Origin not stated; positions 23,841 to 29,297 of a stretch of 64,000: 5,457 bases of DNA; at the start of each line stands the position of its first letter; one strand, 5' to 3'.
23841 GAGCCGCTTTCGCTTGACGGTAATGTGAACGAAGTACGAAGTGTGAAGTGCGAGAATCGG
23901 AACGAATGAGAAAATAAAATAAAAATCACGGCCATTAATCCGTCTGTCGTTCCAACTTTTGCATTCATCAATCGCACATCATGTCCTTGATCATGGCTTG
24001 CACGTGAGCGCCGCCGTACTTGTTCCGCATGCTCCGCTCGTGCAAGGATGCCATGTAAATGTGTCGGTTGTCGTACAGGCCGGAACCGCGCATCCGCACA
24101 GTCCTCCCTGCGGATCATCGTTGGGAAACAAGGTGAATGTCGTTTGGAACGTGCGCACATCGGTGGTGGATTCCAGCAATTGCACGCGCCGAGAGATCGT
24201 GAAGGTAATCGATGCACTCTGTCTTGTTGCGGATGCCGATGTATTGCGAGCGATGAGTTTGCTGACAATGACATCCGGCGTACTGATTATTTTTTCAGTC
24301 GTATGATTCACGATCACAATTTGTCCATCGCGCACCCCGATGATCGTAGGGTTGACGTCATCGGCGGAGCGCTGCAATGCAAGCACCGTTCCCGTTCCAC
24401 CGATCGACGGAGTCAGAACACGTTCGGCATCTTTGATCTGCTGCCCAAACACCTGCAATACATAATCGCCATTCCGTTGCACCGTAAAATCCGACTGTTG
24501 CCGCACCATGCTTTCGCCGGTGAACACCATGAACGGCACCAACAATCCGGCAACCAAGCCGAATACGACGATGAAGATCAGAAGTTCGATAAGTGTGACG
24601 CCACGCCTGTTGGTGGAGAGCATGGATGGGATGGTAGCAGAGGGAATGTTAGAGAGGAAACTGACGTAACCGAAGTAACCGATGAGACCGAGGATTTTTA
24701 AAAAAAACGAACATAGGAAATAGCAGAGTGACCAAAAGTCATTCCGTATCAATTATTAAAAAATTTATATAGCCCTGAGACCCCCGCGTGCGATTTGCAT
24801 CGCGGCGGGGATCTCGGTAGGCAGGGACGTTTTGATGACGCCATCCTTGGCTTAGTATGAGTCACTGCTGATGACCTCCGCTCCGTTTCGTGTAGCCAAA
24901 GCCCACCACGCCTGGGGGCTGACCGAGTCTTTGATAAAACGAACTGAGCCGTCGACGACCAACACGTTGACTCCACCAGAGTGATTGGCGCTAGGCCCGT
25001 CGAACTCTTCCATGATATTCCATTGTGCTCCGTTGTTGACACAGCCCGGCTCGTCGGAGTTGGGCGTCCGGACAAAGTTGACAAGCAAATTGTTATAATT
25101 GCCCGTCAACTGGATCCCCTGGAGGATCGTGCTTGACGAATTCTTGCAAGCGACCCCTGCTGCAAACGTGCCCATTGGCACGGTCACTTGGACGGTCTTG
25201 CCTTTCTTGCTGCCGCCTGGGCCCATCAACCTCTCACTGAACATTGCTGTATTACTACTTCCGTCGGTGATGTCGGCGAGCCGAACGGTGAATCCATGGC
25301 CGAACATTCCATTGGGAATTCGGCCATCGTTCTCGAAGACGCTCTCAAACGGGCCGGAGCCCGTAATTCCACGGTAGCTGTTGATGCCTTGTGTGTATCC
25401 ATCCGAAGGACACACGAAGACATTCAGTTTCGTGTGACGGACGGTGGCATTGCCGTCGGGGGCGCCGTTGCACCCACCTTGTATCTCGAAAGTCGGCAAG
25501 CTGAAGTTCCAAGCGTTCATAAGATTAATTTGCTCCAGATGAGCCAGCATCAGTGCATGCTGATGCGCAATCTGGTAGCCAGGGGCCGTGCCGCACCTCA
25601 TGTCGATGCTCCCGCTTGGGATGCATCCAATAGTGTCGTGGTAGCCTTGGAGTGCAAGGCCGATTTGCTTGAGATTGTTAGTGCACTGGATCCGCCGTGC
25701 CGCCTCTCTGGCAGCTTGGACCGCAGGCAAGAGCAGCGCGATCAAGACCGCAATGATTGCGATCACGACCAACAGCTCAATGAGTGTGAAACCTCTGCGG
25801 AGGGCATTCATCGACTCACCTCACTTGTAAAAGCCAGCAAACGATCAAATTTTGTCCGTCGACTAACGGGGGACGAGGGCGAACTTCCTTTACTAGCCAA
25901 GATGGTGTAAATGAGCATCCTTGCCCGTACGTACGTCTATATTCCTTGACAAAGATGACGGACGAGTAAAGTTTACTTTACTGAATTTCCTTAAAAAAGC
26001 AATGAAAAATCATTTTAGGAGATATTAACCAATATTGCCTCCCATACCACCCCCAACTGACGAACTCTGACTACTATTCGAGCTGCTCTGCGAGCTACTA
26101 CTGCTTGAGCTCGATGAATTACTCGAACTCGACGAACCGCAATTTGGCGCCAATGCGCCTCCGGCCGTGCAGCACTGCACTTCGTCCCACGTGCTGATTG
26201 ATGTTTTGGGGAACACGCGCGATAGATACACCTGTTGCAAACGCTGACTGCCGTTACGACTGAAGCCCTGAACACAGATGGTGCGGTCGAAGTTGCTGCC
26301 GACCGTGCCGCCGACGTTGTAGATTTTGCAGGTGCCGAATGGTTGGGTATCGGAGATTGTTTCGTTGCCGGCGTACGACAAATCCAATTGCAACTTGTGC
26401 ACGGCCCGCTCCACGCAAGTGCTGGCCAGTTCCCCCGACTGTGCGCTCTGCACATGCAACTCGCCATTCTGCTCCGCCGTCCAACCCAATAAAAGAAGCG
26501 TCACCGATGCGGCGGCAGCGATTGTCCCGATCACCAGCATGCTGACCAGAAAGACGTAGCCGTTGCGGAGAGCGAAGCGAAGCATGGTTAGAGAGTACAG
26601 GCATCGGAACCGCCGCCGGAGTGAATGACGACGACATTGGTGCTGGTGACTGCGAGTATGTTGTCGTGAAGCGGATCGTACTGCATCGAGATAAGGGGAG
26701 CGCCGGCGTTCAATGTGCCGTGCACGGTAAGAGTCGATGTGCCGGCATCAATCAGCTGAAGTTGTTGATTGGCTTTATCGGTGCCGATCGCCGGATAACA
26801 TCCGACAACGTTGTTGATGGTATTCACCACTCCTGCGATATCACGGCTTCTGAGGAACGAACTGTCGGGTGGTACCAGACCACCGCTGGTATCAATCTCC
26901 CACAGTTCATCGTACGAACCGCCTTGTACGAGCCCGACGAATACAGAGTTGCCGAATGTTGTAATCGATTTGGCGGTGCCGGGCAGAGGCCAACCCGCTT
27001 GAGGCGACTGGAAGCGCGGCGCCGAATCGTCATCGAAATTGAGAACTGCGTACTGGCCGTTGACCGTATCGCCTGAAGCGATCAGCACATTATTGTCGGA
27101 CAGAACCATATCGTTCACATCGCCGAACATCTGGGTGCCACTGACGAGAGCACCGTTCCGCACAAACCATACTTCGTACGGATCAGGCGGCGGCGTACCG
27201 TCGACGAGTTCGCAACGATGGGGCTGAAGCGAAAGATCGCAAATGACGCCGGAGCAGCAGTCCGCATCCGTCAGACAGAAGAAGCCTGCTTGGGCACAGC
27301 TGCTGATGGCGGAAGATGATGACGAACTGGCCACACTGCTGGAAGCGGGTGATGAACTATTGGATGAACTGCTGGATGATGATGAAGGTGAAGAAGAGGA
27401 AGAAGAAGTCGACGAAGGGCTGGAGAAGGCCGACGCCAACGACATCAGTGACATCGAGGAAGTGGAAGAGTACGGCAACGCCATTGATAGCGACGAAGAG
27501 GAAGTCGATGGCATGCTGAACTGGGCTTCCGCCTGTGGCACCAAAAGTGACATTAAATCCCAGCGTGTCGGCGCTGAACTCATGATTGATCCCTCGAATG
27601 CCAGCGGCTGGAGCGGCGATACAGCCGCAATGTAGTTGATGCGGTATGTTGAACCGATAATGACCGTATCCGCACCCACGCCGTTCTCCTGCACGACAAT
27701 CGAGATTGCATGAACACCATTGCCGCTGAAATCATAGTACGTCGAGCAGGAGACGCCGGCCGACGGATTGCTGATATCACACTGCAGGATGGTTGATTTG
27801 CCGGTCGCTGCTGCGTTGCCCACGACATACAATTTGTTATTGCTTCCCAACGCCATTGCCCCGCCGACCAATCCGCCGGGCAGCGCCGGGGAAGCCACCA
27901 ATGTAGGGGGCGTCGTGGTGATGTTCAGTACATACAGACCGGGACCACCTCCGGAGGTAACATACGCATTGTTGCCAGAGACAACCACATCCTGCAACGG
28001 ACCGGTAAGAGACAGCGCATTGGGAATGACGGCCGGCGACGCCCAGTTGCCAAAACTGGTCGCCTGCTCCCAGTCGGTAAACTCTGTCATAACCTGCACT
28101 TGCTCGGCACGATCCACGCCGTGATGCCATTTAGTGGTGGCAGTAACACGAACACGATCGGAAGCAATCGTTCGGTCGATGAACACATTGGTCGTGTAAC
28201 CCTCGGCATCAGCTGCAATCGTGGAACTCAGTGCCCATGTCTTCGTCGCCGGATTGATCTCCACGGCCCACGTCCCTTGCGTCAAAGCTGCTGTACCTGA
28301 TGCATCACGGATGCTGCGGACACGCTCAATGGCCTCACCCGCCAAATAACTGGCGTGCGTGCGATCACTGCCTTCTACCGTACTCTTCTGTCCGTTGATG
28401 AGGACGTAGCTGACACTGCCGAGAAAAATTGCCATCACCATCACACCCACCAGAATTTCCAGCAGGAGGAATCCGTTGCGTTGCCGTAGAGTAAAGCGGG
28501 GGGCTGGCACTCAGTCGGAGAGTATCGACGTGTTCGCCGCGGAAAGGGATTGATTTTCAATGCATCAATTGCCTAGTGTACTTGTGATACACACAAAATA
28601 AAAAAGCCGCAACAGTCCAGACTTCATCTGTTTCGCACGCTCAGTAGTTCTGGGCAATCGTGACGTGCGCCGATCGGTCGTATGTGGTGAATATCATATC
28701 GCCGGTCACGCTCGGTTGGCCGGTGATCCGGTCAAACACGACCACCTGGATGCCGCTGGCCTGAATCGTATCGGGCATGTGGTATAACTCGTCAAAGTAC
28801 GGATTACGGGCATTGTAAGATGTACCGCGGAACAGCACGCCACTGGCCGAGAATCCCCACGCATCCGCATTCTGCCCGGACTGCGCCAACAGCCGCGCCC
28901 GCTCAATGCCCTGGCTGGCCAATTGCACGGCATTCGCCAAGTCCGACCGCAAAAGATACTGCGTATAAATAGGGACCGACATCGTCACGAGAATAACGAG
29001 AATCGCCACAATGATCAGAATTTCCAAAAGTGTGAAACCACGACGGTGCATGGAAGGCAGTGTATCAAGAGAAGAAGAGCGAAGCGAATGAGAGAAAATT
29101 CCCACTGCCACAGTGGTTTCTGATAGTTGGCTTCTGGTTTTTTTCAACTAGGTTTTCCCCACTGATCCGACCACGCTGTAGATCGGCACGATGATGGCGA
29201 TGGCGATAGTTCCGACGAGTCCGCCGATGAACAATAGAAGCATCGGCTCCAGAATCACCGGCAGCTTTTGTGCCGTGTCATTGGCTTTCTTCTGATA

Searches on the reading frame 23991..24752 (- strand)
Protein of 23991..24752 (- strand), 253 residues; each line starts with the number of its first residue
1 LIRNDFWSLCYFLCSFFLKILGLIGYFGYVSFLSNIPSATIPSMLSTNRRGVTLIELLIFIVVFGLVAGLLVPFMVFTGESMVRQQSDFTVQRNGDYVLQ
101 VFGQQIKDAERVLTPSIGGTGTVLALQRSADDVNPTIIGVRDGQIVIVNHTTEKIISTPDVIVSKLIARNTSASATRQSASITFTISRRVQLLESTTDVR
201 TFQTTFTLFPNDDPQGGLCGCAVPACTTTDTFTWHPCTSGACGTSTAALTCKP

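Call 8: search_protein_families(library=pfam, proteins=[window:23991-24752:-], max_evalue=0.01)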
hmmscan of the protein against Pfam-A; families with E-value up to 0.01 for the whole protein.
window:23991-24752:- (253 aa): 1 family
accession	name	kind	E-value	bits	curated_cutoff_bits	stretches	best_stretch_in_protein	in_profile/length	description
PF07963.17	N_methyl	-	1.3e-05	25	21.2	1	48-71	3-26/27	Prokaryotic N-terminal methylation motif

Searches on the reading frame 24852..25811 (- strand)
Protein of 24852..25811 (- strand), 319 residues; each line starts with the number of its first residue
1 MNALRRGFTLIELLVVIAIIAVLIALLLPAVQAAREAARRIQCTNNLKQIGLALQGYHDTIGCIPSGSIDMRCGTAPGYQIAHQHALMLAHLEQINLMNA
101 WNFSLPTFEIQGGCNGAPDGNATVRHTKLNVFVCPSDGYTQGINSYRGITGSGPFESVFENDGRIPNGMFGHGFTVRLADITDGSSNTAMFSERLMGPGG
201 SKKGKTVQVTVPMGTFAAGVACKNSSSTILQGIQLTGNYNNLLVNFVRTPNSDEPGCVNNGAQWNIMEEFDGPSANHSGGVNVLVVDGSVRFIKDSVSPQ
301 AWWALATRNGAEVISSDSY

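Call 8: search_protein_families(library=pfam, proteins=[window:24852-25811:-], max_evalue=0.01)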
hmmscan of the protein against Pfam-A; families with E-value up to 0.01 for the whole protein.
window:24852-25811:- (319 aa): 2 families
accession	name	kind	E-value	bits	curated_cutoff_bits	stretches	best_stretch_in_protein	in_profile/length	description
PF07596.16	SBP_bac_10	-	1.1e-48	167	23.3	1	32-299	1-267/268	Protein of unknown function (DUF1559)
PF07963.17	N_methyl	-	3.5e-08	33.1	21.2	1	5-28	4-27/27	Prokaryotic N-terminal methylation motif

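Call 49: find_homologous_proteins(query=window:24852-25811:-)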
Query window:24852-25811:- (319 aa): 8000 proteins with E <= 0.001 among 8000 candidates; the best 120 are listed.
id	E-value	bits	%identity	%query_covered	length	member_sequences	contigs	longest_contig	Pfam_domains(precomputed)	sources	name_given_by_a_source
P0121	9.0e-214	727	100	100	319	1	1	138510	PF07963.18,PF07596.17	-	-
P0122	4.8e-73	264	46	98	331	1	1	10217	PF07963.18,PF07596.17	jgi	jgi:prepilin-type N-terminal cleavage/methylation domain-containing protein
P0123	1.6e-71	259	46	99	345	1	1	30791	PF07963.18,PF07596.17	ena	-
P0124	2.4e-60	223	42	99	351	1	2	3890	PF07963.18,PF07596.17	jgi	-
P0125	2.6e-60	222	40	100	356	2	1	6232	PF07963.18,PF07596.17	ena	-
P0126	3.2e-60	222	43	99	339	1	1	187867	PF07963.18,PF07596.17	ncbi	ncbi:MAG: DUF1559 domain-containing protein [Isosphaeraceae bacterium]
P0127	7.1e-60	221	43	99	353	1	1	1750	PF07963.18,PF07596.17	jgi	jgi:prepilin-type N-terminal cleavage/methylation domain-containing protein/prepilin-type processing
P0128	7.7e-60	221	43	98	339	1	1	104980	PF07963.18,PF07596.17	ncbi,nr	ncbi:MAG: DUF1559 domain-containing protein [Isosphaeraceae bacterium]|nr:DUF1559 domain-containing 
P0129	1.1e-59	220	43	99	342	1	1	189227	PF07963.18,PF07596.17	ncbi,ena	-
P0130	3.2e-58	216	44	99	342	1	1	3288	PF07963.18,PF07596.17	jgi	jgi:prepilin-type N-terminal cleavage/methylation domain-containing protein/prepilin-type processing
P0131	4.1e-58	215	43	99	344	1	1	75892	PF07963.18,PF07596.17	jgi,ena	-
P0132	4.2e-58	215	43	99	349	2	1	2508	PF07963.18,PF07596.17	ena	-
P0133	7.7e-58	214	43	99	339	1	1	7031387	PF07963.18,PF07596.17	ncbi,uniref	ncbi:DUF1559 domain-containing protein [Tundrisphaera sp. TA3]|uniref:DUF1559 family PulG-like putat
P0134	1.7e-57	213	43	98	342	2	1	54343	PF07963.18,PF07596.17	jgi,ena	-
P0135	1.8e-57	213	40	99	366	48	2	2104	PF07963.18,PF07596.17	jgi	-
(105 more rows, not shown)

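Call 52: find_encoding_contigs(protein=P0122, flank=6000, max_places=2)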
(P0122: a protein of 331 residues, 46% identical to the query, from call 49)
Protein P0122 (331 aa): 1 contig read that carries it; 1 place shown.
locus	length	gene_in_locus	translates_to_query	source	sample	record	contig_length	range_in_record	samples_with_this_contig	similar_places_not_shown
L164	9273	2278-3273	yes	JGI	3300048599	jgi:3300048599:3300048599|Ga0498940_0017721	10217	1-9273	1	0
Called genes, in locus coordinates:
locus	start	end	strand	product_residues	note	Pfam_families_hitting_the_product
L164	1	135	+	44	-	?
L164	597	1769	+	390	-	-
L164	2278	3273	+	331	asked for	PF07963:N_methyl, PF07596:SBP_bac_10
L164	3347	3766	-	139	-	-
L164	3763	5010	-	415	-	PF00291:PALP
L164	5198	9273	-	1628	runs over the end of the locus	PF00082:Peptidase_S8, PF01483:P_proprotein, PF19077:Big_13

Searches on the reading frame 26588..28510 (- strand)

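Call 8: search_protein_families(library=pfam, proteins=[window:26588-28510:-], max_evalue=0.01)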
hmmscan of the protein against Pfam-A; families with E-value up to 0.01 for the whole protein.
window:26588-28510:- (640 aa): 2 families
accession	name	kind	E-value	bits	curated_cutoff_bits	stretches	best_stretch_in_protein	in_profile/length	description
PF08309.17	LVIVD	-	0.003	17.3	20.2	0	172-187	4-19/42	LVIVD repeat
PF11703.13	UPF0506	-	0.0075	17.1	23.2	0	396-422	26-52/59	UPF0506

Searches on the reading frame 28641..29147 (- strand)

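Call 34: search_protein_families(library=pfam, proteins=[window:28641-29147:-], max_evalue=0.001)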
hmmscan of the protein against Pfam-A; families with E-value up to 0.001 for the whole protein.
window:28641-29147:- (168 aa): 1 family
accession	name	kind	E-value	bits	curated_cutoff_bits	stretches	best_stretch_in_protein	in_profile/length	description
PF07963.17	N_methyl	-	1.5e-05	24.8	21.2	1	33-57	2-26/27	Prokaryotic N-terminal methylation motif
